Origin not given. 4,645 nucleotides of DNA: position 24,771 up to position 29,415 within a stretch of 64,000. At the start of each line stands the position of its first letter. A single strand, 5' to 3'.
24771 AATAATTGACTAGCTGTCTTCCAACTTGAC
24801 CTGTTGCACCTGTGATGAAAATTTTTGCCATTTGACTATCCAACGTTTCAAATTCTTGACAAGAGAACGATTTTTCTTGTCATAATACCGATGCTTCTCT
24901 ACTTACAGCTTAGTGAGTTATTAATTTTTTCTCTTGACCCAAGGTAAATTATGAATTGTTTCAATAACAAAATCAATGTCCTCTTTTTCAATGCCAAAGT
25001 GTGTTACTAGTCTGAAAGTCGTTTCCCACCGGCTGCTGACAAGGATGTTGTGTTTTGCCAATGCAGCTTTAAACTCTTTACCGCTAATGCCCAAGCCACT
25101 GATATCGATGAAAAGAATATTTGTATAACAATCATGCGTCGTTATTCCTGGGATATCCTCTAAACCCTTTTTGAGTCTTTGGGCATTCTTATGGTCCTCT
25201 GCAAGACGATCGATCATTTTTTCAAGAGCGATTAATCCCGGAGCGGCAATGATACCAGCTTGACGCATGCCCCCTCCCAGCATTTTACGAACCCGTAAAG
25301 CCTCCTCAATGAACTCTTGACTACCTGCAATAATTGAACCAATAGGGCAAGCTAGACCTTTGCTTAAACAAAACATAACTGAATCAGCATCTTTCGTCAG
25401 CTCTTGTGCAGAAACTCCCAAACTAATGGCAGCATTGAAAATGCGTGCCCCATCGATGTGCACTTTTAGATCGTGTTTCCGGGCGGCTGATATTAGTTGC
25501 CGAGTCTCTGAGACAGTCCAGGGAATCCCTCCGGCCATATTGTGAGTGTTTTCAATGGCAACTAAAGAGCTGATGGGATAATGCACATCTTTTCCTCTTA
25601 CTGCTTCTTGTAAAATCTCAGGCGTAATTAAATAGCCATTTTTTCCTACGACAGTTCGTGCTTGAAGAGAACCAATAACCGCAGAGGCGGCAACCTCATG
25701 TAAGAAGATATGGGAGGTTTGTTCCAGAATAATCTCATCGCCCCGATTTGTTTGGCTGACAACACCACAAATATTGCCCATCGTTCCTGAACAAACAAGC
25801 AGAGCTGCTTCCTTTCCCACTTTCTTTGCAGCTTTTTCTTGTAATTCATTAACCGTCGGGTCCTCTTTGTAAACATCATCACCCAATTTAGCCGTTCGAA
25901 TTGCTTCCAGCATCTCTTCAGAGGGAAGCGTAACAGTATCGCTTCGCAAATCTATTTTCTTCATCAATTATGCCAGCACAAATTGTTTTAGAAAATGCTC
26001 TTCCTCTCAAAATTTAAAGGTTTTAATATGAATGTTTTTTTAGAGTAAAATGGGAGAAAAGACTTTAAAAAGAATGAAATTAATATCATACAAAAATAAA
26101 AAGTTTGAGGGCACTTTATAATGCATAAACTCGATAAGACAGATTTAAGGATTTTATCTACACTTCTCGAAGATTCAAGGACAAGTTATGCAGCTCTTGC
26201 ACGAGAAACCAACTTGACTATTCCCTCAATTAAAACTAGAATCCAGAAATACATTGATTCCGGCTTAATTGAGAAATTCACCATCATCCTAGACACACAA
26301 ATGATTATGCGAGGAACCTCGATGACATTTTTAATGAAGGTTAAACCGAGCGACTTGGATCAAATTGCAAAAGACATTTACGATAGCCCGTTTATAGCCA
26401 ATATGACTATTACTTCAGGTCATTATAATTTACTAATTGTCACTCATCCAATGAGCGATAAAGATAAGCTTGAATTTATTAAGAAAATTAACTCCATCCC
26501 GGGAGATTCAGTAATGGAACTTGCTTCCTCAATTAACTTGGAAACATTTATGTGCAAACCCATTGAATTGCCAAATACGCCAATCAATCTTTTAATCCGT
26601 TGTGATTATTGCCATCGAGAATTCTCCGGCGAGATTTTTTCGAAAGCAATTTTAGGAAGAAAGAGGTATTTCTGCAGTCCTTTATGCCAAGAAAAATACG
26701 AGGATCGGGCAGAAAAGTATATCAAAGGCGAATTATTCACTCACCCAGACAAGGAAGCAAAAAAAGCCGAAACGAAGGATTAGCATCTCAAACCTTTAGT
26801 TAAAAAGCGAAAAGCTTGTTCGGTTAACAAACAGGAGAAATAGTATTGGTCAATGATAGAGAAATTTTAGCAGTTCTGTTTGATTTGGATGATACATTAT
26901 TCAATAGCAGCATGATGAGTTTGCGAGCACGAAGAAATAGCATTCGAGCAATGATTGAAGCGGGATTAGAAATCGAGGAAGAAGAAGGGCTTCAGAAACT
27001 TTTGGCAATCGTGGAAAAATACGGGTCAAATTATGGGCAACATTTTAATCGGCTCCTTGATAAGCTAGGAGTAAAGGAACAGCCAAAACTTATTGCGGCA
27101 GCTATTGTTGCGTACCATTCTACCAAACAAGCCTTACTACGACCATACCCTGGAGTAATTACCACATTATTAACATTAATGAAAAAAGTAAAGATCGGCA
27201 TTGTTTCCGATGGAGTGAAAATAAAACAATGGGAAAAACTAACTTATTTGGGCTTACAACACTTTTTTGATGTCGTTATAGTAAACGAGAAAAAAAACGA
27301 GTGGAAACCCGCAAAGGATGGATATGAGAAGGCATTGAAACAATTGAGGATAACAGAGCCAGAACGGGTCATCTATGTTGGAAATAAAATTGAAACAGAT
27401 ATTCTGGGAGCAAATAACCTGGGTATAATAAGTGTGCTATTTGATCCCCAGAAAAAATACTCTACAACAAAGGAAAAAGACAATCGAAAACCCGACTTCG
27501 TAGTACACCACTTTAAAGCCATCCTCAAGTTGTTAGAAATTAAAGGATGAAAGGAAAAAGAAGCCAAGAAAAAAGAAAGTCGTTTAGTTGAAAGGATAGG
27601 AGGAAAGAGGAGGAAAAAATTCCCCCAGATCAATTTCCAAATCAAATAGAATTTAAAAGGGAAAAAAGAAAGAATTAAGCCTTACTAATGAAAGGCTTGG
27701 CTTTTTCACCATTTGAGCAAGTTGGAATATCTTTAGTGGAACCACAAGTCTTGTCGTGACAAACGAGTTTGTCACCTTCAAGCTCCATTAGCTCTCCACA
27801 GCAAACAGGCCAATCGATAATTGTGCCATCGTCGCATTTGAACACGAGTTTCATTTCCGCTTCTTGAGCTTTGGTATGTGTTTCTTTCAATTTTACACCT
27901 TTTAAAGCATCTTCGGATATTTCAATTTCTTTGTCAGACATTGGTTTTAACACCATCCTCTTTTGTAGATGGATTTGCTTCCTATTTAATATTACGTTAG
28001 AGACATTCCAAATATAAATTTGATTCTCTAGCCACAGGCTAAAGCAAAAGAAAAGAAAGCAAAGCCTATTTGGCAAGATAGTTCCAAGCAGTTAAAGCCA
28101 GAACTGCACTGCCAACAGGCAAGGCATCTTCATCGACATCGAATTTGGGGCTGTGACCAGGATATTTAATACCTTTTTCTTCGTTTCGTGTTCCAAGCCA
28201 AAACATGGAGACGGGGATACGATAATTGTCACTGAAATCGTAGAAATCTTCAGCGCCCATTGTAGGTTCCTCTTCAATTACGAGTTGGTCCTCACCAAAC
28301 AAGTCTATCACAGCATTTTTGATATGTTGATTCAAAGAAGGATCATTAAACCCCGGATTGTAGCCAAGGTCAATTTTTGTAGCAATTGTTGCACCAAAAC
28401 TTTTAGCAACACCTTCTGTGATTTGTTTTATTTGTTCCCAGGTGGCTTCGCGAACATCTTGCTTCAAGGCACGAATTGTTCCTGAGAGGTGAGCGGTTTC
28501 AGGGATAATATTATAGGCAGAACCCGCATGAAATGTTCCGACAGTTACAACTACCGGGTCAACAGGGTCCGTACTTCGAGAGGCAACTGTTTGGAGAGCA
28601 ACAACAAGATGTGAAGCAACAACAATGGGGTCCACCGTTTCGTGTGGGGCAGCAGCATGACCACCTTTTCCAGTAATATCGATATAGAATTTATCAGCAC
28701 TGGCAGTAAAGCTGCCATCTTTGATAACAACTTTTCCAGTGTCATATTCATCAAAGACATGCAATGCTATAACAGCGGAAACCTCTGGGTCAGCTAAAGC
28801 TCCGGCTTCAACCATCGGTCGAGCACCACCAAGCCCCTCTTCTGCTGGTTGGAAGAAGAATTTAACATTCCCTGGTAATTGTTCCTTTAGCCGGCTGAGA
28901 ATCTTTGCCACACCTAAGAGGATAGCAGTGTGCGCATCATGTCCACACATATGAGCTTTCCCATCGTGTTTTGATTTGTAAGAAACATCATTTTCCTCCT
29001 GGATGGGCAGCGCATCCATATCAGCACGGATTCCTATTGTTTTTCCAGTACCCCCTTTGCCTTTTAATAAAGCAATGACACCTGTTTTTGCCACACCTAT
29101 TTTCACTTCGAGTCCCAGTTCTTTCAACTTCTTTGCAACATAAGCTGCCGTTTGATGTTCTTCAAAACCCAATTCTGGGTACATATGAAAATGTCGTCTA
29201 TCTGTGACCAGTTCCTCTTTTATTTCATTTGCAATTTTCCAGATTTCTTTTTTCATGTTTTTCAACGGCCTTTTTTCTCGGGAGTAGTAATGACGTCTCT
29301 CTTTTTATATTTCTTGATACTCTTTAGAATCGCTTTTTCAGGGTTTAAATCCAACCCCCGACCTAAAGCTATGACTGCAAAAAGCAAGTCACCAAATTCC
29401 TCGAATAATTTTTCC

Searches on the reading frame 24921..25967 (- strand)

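Call 76: search_protein_families(library=pfam, proteins=[window:24921-25967:-], max_evalue=0.00001)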
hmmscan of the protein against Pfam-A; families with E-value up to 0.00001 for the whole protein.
window:24921-25967:- (348 aa): 3 families
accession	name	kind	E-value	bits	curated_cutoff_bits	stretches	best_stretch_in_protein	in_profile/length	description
PF01212.27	Beta_elim_lyase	-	4.8e-97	325.2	27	1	6-289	1-285/288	Beta-eliminating lyase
PF00155.27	Aminotran_1_2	-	6.5e-10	39.2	19.7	1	15-336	18-359/361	Aminotransferase class I and II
PF01041.23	DegT_DnrJ_EryC1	-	6e-08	32.7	19.8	1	18-278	6-264/360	DegT/DnrJ/EryC1/StrS aminotransferase family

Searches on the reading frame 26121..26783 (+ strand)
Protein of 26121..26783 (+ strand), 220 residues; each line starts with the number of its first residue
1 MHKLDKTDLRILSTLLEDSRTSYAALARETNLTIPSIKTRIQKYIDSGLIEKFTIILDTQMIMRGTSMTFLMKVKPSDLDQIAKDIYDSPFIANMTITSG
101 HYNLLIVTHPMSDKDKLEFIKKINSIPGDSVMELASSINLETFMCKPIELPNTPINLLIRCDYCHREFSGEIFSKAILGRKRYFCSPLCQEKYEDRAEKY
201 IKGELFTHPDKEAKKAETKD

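Call 76: search_protein_families(library=pfam, proteins=[window:26121-26783:+], max_evalue=0.00001)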
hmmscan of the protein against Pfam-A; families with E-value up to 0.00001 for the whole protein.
window:26121-26783:+ (220 aa): 2 families
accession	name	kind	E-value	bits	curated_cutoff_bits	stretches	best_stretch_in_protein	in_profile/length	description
PF13412.12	HTH_24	-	2.1e-13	50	21.9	1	4-51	1-48/48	Winged helix-turn-helix DNA-binding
PF13404.12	HTH_AsnC-type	-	3.2e-11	43.3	27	1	4-43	1-40/42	AsnC-type helix-turn-helix domain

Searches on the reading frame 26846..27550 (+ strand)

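Call 76: search_protein_families(library=pfam, proteins=[window:26846-27550:+], max_evalue=0.00001)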
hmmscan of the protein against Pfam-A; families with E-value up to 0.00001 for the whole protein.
window:26846-27550:+ (234 aa): 3 families
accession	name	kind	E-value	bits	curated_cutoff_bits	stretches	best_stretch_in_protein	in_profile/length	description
PF13419.12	HAD_2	-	8e-27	94.9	23.8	1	10-197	1-176/178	Haloacid dehalogenase-like hydrolase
PF00702.32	Hydrolase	-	1.8e-21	77.8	26.4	1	9-193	3-191/191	haloacid dehalogenase-like hydrolase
PF13242.12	Hydrolase_like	-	9.5e-09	35.5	22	1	154-224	4-73/75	HAD-hyrolase-like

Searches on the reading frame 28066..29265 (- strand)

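Call 76: search_protein_families(library=pfam, proteins=[window:28066-29265:-], max_evalue=0.00001)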
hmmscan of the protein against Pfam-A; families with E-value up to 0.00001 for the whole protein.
window:28066-29265:- (399 aa): 2 families
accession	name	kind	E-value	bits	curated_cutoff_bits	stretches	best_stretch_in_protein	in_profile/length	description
PF01546.33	Peptidase_M20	-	6.9e-42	144.1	24.6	1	79-393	2-204/206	Peptidase family M20/M25/M40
PF07687.19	M20_dimer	-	2.5e-14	53.6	21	1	192-285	8-101/107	Peptidase dimerisation domain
